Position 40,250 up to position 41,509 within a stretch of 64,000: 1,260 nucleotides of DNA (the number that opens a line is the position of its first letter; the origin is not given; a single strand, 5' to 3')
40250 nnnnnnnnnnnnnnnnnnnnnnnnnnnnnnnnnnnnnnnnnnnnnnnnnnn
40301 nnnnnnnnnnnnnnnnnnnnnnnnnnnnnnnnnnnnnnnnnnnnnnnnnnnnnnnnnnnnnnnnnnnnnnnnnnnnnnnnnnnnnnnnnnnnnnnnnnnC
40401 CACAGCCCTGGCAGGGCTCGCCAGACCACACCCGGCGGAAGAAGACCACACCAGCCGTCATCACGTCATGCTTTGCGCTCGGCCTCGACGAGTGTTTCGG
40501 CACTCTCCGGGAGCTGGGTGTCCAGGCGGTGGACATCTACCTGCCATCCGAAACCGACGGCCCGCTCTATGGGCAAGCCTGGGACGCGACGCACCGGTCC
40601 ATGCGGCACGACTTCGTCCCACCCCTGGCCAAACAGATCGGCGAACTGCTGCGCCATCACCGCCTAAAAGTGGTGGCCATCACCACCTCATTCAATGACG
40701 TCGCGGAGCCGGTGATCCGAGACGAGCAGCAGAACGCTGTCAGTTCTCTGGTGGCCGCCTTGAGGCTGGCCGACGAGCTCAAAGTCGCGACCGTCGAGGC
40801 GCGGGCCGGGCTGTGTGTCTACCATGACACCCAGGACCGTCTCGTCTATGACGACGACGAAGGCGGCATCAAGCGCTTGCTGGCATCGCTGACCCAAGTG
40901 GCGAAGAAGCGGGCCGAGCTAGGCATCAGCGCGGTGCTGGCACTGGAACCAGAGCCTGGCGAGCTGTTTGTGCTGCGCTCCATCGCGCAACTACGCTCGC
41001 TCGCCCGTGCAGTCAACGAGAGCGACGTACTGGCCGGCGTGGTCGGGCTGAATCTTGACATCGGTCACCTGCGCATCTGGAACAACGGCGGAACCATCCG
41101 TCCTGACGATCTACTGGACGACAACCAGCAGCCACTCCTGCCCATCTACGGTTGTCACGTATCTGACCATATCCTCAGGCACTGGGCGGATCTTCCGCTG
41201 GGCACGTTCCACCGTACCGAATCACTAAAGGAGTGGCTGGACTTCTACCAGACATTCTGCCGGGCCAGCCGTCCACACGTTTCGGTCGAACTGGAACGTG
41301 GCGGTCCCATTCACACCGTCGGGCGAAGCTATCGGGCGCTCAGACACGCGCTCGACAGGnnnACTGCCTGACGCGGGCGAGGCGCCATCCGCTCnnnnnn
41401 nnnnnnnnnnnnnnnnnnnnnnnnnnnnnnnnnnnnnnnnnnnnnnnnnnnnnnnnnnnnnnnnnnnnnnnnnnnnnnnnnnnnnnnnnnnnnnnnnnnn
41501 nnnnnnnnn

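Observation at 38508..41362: Strong-promoter locus: small acidic ORF plus an 801-aa fusion of an unknown Cys/His domain with a xylose-isomerase-like TIM barrel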

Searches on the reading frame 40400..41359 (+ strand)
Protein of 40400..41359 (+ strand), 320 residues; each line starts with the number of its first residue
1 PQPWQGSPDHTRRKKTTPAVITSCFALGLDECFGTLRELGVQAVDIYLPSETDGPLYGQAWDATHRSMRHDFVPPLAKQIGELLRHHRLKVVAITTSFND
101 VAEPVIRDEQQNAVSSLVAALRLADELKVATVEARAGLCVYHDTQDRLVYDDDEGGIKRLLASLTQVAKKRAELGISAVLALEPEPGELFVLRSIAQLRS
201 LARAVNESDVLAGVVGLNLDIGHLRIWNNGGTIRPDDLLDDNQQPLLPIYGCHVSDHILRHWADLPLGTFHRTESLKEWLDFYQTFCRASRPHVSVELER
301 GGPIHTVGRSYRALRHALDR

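Call 41: find_related_loci(query=A4, collection=metagenome_contigs, flank=10000)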
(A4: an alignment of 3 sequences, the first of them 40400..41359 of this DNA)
Query A4 (320 aa) in metagenome_contigs; peptide patterns used: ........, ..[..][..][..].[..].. (x = any residue, [..] = any of these).
255 stretches matched a pattern; 14 encode a relative of the query (tblastn E <= 1e-3); 14 distinct loci.
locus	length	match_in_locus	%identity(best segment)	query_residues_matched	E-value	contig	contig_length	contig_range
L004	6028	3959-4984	34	6-319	2e-43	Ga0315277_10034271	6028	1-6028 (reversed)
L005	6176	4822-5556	30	89-318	2e-19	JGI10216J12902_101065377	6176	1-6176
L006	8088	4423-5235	28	66-318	1e-14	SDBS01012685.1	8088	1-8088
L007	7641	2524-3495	24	36-320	9e-13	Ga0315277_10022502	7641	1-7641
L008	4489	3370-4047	32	93-299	8e-13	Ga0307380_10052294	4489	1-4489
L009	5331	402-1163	27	76-310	2e-12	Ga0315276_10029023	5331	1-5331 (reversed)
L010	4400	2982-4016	27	15-310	2e-12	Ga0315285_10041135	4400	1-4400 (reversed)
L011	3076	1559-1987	33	180-318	8e-11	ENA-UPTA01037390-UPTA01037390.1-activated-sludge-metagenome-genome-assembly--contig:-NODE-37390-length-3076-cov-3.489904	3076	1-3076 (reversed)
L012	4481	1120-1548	36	185-317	1e-9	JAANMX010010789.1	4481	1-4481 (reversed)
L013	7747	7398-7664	37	180-271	2e-9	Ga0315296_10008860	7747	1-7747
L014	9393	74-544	32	154-299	5e-9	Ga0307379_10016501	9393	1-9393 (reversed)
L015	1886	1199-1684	32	152-312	8e-9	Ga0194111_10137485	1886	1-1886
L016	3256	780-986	39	166-226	2e-5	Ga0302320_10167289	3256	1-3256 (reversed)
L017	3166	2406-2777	28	143-273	4e-5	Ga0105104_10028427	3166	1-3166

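Call 42: find_related_loci(query=A4, collection=viral_contigs, flank=10000)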
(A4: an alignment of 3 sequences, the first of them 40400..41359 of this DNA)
Query A4 (320 aa) in viral_contigs; peptide patterns used: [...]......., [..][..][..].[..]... (x = any residue, [..] = any of these).
56 stretches matched a pattern, but none encodes a relative of the query by tblastn (E <= 1e-3).

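Call 46: search_protein_families(library=pfam, proteins=[L004:1851-2315:+, L005:1764-2243:+, L006:1862-2575:+, L007:3-683:+, L008:550-1347:+, L010:707-1321:+, L004:2481-3992:+, L006:2589-4157:+, L007:690-2426:+], max_evalue=0.1)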
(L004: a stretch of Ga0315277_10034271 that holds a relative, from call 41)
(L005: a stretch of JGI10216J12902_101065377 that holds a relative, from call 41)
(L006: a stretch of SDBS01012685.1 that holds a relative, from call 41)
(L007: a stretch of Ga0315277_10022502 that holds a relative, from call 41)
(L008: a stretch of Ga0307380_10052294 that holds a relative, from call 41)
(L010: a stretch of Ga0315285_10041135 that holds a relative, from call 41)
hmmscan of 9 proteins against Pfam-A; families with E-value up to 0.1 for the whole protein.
L004:1851-2315:+ (155 aa): 0 families

L005:1764-2243:+ (160 aa): 2 families
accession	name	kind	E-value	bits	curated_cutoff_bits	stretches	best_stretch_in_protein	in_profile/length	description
PF17713.6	DUF5558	-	0.044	14.7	25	0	33-77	11-54/127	Family of unknown function (DUF5558)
PF06566.16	Chon_Sulph_att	-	0.046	14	25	1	12-75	71-135/250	Chondroitin sulphate attachment domain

L006:1862-2575:+ (238 aa): 0 families

L007:3-683:+ (227 aa): 0 families

L008:550-1347:+ (266 aa): 0 families

L010:707-1321:+ (205 aa): 2 families
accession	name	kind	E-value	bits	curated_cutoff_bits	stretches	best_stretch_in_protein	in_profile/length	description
PF25366.1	RUFY4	-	0.013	16.2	27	1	138-198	4-61/90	RUFY4-like domain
PF10827.13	DUF2552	-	0.059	14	27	0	116-167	22-73/79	Protein of unknown function (DUF2552)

L004:2481-3992:+ (504 aa): 1 family
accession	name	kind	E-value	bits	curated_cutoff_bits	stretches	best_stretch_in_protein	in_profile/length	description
PF13529.12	Peptidase_C39_2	-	0.00067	20.7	24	1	235-293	87-142/143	Peptidase_C39 like family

L006:2589-4157:+ (523 aa): 0 families

L007:690-2426:+ (579 aa): 0 families

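Call 47: search_protein_families(library=pfam, proteins=[L004:3977-5626:+, L007:2431-4974:+, L006:5418-6482:+, L007:5162-7090:+, L009:1492-2841:+, L012:1-1560:+, L015:302-1738:+, L016:3-1295:+, L009:3-1205:+, L006:4120-5250:+], max_evalue=0.1)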
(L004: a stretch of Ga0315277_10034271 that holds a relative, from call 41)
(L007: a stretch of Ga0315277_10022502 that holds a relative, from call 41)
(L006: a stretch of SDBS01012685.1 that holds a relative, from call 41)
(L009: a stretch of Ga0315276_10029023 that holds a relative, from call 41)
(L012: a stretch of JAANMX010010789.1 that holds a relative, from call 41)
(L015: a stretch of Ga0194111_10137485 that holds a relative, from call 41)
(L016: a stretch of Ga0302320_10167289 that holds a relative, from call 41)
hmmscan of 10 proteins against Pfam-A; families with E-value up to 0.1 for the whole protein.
L004:3977-5626:+ (550 aa): 2 families
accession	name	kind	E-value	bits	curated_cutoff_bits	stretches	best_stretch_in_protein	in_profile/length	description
PF01261.30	AP_endonuc_2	-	8e-06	26.2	31.1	1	79-316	38-230/249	Xylose isomerase-like TIM barrel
PF00211.25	Guanylate_cyc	-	0.0001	22.4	21.9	1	349-520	6-172/183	Adenylate and Guanylate cyclase catalytic domain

L007:2431-4974:+ (848 aa): 1 family
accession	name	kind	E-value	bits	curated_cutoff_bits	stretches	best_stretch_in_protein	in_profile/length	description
PF05678.19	VQ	-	0.1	12.6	20.5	0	655-665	16-26/28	VQ motif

L006:5418-6482:+ (355 aa): 0 families

L007:5162-7090:+ (643 aa): 0 families

L009:1492-2841:+ (450 aa): 5 families
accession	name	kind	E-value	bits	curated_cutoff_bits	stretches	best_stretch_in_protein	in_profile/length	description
PF13478.12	XdhC_C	-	9.5e-38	130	29.7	1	271-414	1-125/125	XdhC Rossmann domain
PF02625.21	XdhC_CoxI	-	2.6e-14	53.3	24.3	1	12-74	3-64/68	XdhC and CoxI family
PF02254.24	TrkA_N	-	0.0086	16.8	23.8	1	272-353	2-81/116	TrkA-N domain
PF07992.20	Pyr_redox_2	-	0.055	13.3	26.1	0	271-306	145-179/291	Pyridine nucleotide-disulphide oxidoreductase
PF03435.24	Sacchrp_dh_NADP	-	0.09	13.6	25.1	0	272-359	2-95/129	Saccharopine dehydrogenase NADP binding domain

L012:1-1560:+ (520 aa): 1 family
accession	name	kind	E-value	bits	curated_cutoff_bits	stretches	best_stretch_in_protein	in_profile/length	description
PF01261.30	AP_endonuc_2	-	0.0023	18.1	31.1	1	344-456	97-196/249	Xylose isomerase-like TIM barrel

L015:302-1738:+ (479 aa): 1 family
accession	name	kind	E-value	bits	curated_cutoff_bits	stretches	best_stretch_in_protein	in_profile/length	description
PF01261.30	AP_endonuc_2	-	3.6e-05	24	31.1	1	188-409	30-196/249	Xylose isomerase-like TIM barrel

L016:3-1295:+ (431 aa): 1 family
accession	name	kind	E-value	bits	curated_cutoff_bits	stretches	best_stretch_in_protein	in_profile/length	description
PF01261.30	AP_endonuc_2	-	4.4e-06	27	31.1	1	143-356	18-191/249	Xylose isomerase-like TIM barrel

L009:3-1205:+ (401 aa): 2 families
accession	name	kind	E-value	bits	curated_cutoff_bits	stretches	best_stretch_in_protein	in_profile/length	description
PF01261.30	AP_endonuc_2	-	5.4e-15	56.2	31.1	1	130-336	25-203/249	Xylose isomerase-like TIM barrel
PF12008.13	EcoR124_C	-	0.086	12.9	23.1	0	86-137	149-199/260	Type I restriction and modification enzyme - subunit R C terminal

L006:4120-5250:+ (377 aa): 1 family
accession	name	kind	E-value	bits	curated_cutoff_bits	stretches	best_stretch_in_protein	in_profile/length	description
PF01261.30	AP_endonuc_2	-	6.1e-09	36.4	31.1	1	121-338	38-232/249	Xylose isomerase-like TIM barrel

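Call 68: find_homologous_proteins(query=A6, max_evalue=0.001)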
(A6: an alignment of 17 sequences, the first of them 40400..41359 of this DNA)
Query A6 (17 sequences) (320 aa, profile of the alignment): 1 proteins with E <= 0.001 among 8000 candidates.
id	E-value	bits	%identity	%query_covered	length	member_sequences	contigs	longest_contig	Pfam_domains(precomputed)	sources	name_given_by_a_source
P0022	9.4e-38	149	31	54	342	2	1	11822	PF01261.31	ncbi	-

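Call 71: find_encoding_contigs(protein=P0022, flank=10000)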
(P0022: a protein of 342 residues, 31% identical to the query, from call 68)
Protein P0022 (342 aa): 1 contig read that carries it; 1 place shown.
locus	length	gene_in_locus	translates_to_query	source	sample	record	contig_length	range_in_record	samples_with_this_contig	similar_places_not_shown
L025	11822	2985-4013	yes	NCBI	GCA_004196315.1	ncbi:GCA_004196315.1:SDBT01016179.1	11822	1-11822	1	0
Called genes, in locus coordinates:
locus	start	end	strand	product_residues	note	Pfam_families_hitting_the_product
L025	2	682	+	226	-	?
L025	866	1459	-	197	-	-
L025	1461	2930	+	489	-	-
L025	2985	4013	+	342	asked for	PF01261:AP_endonuc_2 (weak)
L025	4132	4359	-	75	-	-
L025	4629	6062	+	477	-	PF07883:Cupin_2 (faint)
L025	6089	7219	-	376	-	PF27149:YdjY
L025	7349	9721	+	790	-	-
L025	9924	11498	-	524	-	-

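Call 72: search_solved_structures(query=A6, max_evalue=1, show_alignments=3)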
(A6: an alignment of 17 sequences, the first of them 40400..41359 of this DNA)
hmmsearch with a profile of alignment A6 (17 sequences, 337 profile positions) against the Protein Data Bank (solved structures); distinct sequences matched with E-value up to 1: 18.
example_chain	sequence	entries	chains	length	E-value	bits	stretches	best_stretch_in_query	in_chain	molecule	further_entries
6n98_A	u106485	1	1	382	0.00016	24.5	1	87-278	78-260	Xylose isomerase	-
3ktc_A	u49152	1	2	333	0.0021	20.8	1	179-286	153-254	Xylose isomerase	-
5xin_A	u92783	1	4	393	0.072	15.8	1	120-278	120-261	D-XYLOSE ISOMERASE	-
3wqo_A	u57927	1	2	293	0.22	14.2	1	174-270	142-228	Uncharacterized protein MJ1311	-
4xia_A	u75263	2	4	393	0.24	14.1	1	104-277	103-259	D-XYLOSE ISOMERASE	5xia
1did_A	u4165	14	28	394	0.26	13.9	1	105-277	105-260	D-XYLOSE ISOMERASE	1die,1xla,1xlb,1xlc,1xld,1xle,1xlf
3cqh_A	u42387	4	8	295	0.34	13.6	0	73-153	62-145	L-ribulose-5-phosphate 3-epimerase ulaE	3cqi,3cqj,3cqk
1xim_A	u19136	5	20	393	0.45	13.2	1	124-277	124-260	D-XYLOSE ISOMERASE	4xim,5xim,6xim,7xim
2xin_A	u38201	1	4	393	0.45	13.1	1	124-277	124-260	D-XYLOSE ISOMERASE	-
3xim_A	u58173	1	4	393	0.45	13.1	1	124-277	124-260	D-XYLOSE ISOMERASE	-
2xim_A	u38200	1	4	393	0.48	13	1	124-277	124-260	D-XYLOSE ISOMERASE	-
1xlm_A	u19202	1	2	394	0.71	12.5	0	105-260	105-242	D-XYLOSE ISOMERASE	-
3dt6_A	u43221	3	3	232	0.77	12.4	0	244-290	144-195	Brain Platelet-activating factor acetylhydrolase IB subunit alpha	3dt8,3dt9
1es9_A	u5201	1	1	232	0.78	12.4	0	244-290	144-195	PLATELET-ACTIVATING FACTOR ACETYLHYDROLASE IB GAMMA SUBUNIT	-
1fxw_A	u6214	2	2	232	0.78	12.4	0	244-290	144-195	PLATELET-ACTIVATING FACTOR ACETYLHYDROLASE IB GAMMA SUBUNIT | PLATELET-ACTIVATING FACTOR ACETYLHYDROLASE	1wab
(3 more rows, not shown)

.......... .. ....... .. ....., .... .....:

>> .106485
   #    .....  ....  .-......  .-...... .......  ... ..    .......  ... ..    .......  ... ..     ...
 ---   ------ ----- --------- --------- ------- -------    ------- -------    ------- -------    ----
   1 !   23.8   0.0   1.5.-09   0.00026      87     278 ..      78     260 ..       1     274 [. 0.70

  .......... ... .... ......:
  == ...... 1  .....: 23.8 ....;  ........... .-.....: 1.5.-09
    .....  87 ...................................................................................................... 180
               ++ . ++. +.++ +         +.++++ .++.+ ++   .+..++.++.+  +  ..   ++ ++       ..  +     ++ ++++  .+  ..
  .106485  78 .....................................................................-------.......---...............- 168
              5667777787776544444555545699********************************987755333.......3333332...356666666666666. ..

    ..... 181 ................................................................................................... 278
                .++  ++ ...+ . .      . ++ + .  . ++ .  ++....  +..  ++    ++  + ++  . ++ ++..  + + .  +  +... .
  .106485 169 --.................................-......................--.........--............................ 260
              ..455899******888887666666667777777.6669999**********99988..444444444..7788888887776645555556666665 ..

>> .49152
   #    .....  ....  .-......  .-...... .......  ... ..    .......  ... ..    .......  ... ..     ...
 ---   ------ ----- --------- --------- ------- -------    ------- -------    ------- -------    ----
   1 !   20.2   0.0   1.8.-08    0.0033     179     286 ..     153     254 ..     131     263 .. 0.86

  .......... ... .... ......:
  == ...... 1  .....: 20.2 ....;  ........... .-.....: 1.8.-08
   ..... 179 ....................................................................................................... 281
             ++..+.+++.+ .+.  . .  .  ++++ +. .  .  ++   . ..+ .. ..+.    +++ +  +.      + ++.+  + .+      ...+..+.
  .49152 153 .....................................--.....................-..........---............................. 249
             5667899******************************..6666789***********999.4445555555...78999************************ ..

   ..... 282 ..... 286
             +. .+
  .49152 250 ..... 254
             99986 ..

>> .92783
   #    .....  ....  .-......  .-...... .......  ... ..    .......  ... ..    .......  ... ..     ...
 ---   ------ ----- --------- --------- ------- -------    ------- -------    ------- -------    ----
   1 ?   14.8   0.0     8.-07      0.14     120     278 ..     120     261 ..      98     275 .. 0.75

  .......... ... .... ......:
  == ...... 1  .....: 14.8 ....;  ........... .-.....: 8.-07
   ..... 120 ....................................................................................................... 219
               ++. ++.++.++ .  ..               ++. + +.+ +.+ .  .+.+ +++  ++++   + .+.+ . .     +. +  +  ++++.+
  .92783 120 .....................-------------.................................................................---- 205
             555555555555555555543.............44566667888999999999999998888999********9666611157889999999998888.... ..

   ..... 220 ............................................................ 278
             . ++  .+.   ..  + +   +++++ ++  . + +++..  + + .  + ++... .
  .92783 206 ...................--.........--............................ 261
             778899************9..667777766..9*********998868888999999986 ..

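Call 90: search_protein_families(library=padloc, proteins=[L007:2431-4974:+, L006:1862-2575:+], max_evalue=0.1)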
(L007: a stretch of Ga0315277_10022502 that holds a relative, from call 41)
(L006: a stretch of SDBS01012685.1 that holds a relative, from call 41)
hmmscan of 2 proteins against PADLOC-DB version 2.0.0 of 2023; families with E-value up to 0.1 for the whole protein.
L007:2431-4974:+ (848 aa): 2 families
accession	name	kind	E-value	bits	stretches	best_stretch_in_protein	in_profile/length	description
PDLC01505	Cmr1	-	0.00095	17.7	1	113-170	9-64/78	"CAS-III-B,CAS-III-C; effector_G7"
PDLC04142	capH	-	0.021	13.9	0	435-477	42-81/103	capH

L006:1862-2575:+ (238 aa): 0 families

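Call 106: find_related_loci(query=A6, collection=viral_contigs, flank=10000)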
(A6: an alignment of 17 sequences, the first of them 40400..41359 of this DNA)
Query A6 (320 aa) in viral_contigs; peptide patterns used: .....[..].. (x = any residue, [..] = any of these).
2 stretches matched a pattern, but none encodes a relative of the query by tblastn (E <= 1e-3).
